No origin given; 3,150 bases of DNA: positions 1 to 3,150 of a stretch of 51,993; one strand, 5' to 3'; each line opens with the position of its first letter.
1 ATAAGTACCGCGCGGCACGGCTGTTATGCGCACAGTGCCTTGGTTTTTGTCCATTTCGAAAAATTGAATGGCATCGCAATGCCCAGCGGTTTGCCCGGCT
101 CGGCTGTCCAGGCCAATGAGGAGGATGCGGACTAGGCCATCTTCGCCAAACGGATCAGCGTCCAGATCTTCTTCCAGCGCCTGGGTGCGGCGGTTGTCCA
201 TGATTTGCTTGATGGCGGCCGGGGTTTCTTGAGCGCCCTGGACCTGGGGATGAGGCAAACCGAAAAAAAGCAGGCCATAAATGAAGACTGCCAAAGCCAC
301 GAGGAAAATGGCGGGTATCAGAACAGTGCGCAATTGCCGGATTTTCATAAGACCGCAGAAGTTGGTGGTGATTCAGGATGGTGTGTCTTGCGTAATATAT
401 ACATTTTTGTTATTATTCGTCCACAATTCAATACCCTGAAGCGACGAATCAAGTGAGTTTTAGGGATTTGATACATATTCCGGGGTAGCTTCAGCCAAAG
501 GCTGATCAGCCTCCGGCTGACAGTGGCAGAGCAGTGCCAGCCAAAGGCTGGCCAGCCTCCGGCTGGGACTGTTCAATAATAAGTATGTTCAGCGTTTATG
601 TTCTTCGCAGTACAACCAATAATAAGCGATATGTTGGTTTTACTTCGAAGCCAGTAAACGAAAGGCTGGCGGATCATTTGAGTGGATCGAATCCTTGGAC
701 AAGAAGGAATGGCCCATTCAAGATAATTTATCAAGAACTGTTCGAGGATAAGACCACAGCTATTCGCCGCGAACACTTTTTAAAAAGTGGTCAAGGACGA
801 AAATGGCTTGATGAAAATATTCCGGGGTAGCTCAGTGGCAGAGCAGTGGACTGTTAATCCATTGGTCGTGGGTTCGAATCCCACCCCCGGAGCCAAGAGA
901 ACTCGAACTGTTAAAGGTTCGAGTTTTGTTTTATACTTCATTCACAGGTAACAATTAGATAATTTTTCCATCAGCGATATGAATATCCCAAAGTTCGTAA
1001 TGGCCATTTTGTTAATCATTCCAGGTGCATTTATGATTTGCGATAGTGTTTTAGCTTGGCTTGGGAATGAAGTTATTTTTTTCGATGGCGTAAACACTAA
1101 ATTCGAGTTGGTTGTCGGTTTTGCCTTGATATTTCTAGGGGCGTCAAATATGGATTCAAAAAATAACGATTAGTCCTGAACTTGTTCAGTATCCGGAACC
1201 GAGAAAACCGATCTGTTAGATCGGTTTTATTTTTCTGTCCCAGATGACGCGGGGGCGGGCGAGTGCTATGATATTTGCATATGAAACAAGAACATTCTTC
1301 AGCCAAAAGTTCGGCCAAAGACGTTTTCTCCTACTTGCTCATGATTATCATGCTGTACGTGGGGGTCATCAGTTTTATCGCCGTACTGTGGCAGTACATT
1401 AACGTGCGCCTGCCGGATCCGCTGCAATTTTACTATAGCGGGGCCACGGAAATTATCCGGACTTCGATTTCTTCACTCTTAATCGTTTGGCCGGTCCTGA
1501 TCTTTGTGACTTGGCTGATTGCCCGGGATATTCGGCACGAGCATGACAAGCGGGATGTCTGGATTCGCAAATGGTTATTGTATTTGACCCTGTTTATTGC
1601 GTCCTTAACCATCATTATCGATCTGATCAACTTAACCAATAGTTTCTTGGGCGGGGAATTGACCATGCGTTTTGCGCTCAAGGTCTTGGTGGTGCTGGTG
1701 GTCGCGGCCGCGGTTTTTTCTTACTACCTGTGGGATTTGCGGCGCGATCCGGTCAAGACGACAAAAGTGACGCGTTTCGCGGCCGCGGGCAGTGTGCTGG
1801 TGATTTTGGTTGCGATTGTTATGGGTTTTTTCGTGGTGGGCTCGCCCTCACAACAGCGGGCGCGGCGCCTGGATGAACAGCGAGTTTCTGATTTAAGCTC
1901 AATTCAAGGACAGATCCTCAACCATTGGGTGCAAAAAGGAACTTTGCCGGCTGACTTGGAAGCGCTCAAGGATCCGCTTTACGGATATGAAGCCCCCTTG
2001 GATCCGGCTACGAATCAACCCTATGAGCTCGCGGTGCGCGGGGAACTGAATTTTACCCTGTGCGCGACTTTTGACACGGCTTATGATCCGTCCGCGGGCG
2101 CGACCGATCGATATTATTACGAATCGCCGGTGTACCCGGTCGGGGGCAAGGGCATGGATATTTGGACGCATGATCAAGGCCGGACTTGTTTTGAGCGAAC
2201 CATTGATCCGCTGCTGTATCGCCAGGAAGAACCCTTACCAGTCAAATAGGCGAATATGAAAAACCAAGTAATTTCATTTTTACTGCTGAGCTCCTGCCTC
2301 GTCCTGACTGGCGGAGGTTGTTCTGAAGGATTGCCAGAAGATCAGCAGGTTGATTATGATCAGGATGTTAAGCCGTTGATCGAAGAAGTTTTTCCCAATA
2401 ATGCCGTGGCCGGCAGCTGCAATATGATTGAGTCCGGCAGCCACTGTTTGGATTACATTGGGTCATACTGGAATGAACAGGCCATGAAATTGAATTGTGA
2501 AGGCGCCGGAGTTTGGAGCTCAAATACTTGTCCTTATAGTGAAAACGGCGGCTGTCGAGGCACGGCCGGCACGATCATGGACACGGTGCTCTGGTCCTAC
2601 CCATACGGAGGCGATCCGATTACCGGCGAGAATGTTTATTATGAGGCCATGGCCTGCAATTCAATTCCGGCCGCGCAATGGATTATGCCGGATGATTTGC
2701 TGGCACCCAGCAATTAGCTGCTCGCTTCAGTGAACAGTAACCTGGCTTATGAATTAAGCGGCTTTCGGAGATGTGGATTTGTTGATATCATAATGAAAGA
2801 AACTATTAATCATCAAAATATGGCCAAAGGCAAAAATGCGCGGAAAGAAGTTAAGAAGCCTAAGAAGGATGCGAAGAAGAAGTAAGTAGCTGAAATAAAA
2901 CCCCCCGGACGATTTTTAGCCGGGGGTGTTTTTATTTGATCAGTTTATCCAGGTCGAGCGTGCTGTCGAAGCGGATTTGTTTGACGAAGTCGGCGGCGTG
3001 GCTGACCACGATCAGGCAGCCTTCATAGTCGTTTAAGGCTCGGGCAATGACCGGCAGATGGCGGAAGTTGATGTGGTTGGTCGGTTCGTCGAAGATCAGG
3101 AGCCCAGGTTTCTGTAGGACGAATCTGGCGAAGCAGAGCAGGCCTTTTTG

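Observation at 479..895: GIY-YIG gene flanked by a decayed tRNA-Asn 5' half and an intact tRNA-Asn, with its stop codon inside the tRNA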

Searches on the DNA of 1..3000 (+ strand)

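Call 6: search_rna_families(source=window, start=1, end=3000, threshold=evalue, max_evalue=1, show_alignments=3)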
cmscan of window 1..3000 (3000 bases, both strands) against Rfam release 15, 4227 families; matches with E-value up to 1: 6.
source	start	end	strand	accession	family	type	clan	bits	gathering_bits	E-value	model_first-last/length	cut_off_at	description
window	821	892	+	RF00005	tRNA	Gene; tRNA;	CL00001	75.1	29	6e-16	1-71/71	no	tRNA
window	827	935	+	RF02435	SpF41_sRNA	Gene; sRNA;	-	25.1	52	0.61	1-105/105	no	Streptococcus sRNA SpF41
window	854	889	-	RF04351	Plastid-psbl-rps4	Cis-reg;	-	25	68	0.032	1-53/53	no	Plastid-psbl-rps4 3UTR RNA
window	498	559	-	RF01837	toga_FSE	Cis-reg; frameshift_element;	-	23.9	40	0.12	1-29/29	no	togavirus ribosomal frameshift element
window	482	575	+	RF02006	mir-1253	Gene; miRNA;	-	20.7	103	0.95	1-94/94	no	mir-1253 microRNA precursor family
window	490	567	-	RF03267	mir-645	Gene; miRNA;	-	20.1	90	0.96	1-77/77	no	mir-645 microRNA precursor family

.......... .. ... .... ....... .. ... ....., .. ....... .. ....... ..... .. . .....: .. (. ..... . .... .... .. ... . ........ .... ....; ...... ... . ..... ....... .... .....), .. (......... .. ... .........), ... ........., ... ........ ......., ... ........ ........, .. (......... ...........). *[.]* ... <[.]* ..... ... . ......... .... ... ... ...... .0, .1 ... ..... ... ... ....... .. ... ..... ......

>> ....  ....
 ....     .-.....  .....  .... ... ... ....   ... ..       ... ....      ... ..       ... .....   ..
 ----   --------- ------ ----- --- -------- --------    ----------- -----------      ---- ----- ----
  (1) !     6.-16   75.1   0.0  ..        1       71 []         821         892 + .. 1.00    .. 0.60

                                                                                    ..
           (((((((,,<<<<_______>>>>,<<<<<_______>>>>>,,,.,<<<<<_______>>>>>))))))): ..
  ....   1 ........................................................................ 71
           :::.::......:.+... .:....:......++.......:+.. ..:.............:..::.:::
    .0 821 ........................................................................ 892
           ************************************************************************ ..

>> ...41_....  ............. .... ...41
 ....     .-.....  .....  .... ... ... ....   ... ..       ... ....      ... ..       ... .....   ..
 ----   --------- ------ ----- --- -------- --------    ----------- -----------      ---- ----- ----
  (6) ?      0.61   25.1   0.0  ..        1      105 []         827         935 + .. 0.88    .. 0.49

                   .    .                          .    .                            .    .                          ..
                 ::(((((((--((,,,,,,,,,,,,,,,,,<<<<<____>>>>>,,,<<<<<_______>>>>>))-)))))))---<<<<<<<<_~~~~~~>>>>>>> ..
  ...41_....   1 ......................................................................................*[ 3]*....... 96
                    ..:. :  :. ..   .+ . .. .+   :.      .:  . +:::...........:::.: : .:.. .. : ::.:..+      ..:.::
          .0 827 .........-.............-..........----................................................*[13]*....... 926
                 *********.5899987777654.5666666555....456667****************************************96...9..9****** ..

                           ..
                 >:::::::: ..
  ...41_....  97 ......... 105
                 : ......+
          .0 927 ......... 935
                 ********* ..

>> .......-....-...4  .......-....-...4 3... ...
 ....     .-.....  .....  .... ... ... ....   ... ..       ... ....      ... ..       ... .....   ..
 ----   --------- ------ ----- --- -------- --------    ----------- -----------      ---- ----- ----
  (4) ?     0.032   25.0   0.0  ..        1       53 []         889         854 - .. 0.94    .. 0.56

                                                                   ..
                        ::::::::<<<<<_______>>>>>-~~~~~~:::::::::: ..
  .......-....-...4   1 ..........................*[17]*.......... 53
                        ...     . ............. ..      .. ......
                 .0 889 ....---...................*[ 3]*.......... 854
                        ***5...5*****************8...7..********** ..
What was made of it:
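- On Intron-encoded GIY-YIG endonucleases: No intron was found in window 1-3000 (call 6).
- Checked: Rfam tRNA scores 75 bits over 821-892 (call 6).
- Tried and rejected: Rfam gave only sub-threshold miRNA and frameshift-element noise (call 6).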

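Call 52: search_rna_families(sources=[L006, L009, L016, L021, L023, L026, L027, L036, L042, L054, L062, L077, L079, L030], threshold=gathering)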
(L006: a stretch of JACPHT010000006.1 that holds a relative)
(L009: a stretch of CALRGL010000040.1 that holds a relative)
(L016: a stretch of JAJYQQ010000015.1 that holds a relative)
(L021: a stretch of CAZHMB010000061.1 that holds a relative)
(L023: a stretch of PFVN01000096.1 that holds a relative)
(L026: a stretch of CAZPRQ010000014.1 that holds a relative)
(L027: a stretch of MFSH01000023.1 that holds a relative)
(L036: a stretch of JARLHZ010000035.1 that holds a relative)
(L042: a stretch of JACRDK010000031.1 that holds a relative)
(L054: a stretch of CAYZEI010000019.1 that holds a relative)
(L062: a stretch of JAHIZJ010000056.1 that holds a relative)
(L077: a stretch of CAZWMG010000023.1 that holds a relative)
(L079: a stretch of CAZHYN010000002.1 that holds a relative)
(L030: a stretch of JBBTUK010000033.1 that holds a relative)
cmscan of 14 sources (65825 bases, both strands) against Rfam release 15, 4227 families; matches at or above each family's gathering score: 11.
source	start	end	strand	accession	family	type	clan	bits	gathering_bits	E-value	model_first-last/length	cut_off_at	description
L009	2842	3073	+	RF00028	Intron_gpI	Intron;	-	89.5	50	1.5e-21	1-253/253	no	Group I catalytic intron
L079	2689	3024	+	RF00028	Intron_gpI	Intron;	-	83.4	50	1e-19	1-253/253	no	Group I catalytic intron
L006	2680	3003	+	RF00028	Intron_gpI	Intron;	-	83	50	1.3e-19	1-253/253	no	Group I catalytic intron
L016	2767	3070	+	RF00028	Intron_gpI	Intron;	-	77.9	50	4.5e-18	1-253/253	no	Group I catalytic intron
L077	2810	3050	+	RF00028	Intron_gpI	Intron;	-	74.7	50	4.1e-17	1-253/253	no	Group I catalytic intron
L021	748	1102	+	RF00028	Intron_gpI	Intron;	-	73.3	50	1.1e-16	1-253/253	no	Group I catalytic intron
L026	2773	3100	+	RF00028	Intron_gpI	Intron;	-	63.7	50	8.3e-14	1-253/253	no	Group I catalytic intron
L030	482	691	+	RF00028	Intron_gpI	Intron;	-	60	50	1.1e-12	1-253/253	no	Group I catalytic intron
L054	3141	3441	+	RF00028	Intron_gpI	Intron;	-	59.2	50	1.9e-12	1-253/253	no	Group I catalytic intron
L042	2798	3090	+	RF00028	Intron_gpI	Intron;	-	59.1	50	2e-12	1-253/253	no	Group I catalytic intron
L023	1527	1734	+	RF00028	Intron_gpI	Intron;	-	54.4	50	4.9e-11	1-253/253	no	Group I catalytic intron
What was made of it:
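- On Intron-encoded GIY-YIG endonucleases: Where related loci have introns, these lie in the tRNA downstream of the ORF and not around it (call 52).
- Rfam finds group I introns above the gathering score in the tRNA-Asn next to the ORF in 11 related loci (call 52).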
